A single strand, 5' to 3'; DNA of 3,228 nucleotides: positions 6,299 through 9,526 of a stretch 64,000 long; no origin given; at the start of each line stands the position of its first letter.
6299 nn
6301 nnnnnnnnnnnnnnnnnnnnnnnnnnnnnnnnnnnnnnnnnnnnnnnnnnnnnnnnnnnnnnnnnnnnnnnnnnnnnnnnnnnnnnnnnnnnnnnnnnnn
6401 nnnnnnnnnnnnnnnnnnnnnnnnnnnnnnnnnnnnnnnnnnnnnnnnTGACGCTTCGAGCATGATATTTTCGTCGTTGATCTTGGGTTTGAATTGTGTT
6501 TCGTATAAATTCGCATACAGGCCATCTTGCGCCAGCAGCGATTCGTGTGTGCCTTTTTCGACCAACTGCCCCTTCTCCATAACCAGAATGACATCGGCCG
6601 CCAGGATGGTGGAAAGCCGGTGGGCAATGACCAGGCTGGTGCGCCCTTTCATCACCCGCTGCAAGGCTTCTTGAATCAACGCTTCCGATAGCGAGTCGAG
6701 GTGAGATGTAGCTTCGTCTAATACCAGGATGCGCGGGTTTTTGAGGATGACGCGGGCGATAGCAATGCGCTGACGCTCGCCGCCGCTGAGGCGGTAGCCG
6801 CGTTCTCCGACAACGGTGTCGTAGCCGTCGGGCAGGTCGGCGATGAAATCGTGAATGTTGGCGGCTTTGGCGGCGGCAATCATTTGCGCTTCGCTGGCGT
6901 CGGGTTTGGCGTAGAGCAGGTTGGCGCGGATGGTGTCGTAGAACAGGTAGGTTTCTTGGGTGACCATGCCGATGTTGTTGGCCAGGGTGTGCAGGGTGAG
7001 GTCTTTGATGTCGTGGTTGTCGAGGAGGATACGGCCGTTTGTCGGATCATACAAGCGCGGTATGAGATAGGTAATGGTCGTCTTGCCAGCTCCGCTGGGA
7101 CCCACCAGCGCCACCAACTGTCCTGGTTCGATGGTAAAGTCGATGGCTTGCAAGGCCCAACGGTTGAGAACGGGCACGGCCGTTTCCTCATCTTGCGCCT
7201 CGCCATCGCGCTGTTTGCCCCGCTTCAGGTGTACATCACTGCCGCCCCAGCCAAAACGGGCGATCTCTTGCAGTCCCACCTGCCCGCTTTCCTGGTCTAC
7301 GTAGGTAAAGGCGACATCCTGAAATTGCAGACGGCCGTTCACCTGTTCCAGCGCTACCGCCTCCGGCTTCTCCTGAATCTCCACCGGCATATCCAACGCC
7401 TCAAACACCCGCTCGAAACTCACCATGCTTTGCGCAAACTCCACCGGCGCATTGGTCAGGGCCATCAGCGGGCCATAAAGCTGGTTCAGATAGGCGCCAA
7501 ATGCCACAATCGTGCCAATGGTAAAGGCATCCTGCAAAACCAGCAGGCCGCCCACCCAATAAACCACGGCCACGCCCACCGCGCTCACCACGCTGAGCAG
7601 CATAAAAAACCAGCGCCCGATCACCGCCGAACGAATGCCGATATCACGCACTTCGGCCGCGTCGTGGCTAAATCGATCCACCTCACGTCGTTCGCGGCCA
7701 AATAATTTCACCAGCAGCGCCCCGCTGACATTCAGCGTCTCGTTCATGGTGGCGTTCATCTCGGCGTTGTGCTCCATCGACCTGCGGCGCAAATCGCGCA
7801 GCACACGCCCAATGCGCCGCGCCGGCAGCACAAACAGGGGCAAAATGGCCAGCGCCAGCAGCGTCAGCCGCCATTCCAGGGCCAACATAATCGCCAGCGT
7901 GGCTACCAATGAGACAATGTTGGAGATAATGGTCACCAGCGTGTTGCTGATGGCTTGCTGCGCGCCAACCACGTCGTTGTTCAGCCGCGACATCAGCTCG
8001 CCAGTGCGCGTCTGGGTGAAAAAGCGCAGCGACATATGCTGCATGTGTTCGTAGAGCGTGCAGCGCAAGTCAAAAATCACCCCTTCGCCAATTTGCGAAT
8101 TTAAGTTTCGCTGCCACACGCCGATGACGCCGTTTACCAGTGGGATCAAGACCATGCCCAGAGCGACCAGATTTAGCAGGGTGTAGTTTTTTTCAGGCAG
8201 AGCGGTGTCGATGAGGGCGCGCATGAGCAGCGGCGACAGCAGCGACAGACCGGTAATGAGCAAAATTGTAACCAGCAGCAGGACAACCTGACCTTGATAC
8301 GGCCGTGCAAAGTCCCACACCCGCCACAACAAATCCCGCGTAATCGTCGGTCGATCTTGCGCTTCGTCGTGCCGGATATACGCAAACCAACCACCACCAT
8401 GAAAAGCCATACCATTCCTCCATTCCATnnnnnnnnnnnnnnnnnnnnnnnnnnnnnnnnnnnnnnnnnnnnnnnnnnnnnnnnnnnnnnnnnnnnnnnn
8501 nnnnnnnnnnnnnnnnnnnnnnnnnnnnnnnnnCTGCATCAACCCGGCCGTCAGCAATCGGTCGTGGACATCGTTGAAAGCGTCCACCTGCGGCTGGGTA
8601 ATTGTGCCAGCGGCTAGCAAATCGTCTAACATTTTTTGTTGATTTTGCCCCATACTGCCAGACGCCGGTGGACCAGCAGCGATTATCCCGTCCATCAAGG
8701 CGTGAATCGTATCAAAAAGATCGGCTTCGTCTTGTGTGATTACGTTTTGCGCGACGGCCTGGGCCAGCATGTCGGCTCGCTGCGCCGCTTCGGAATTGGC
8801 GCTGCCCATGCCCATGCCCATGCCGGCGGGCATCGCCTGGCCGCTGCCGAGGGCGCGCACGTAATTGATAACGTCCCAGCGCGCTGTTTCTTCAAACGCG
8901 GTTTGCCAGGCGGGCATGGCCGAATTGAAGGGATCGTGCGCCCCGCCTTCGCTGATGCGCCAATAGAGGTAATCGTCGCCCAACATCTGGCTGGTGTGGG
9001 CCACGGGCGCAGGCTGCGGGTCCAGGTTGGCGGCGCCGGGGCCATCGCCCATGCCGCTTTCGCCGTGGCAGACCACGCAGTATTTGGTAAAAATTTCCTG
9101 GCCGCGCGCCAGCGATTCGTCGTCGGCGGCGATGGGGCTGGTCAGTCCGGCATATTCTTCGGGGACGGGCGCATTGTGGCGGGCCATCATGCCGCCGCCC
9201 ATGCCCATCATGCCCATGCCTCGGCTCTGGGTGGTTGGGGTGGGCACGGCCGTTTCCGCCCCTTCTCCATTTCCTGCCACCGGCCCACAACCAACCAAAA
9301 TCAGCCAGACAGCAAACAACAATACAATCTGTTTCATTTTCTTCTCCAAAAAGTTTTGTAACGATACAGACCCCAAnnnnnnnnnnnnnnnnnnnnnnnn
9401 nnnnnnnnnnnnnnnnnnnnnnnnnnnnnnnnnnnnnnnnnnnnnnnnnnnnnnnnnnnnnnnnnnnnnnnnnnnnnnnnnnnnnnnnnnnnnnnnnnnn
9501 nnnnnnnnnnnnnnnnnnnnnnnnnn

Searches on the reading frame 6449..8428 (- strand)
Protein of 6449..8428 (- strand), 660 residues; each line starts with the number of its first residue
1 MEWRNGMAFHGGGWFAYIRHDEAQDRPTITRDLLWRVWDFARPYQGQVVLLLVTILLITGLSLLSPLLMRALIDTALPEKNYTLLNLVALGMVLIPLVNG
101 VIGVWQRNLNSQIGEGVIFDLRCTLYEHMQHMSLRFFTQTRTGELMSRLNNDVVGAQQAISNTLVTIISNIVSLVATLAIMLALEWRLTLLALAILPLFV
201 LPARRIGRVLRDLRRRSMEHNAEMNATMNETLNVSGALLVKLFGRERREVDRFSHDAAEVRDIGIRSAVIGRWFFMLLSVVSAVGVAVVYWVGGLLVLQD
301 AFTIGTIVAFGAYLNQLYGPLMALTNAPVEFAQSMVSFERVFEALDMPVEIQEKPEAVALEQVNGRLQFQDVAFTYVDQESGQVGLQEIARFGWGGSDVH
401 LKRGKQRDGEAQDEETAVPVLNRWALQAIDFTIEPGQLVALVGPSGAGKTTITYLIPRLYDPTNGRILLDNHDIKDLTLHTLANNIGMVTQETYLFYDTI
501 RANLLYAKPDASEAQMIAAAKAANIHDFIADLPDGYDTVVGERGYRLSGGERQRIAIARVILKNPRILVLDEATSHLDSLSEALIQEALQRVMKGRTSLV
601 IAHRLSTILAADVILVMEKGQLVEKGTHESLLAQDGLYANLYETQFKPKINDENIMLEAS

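Call 62: search_protein_families(library=pfam, proteins=[window:6449-8428:-], max_evalue=0.00001)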
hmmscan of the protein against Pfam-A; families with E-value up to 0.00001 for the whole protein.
window:6449-8428:- (660 aa): 2 families
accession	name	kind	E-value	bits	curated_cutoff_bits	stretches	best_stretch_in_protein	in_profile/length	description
PF00664.28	ABC_membrane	-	5.4e-52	177.6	28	1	49-321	2-274/274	ABC transporter transmembrane region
PF00005.33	ABC_tran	-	1.6e-34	119.9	25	1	426-575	1-137/137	ABC transporter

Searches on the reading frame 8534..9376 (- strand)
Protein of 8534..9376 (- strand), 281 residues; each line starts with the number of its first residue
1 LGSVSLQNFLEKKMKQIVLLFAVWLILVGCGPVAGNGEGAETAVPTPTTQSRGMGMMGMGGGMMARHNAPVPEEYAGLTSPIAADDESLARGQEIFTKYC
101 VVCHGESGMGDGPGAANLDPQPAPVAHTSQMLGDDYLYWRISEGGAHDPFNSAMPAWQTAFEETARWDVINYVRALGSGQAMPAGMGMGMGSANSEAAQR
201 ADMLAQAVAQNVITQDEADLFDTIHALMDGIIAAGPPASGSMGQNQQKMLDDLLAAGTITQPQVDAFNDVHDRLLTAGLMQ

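Call 62: search_protein_families(library=pfam, proteins=[window:8534-9376:-], max_evalue=0.00001)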
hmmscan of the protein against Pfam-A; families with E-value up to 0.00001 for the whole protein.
window:8534-9376:- (281 aa): 2 families
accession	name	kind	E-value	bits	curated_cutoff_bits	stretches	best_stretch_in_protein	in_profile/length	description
PF00034.26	Cytochrom_C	-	2.4e-10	42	21.3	1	90-176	2-89/90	Cytochrome c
PF13442.11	Cytochrome_CBB3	-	3.4e-10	40.5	27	1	89-173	3-68/68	Cytochrome C oxidase, cbb3-type, subunit III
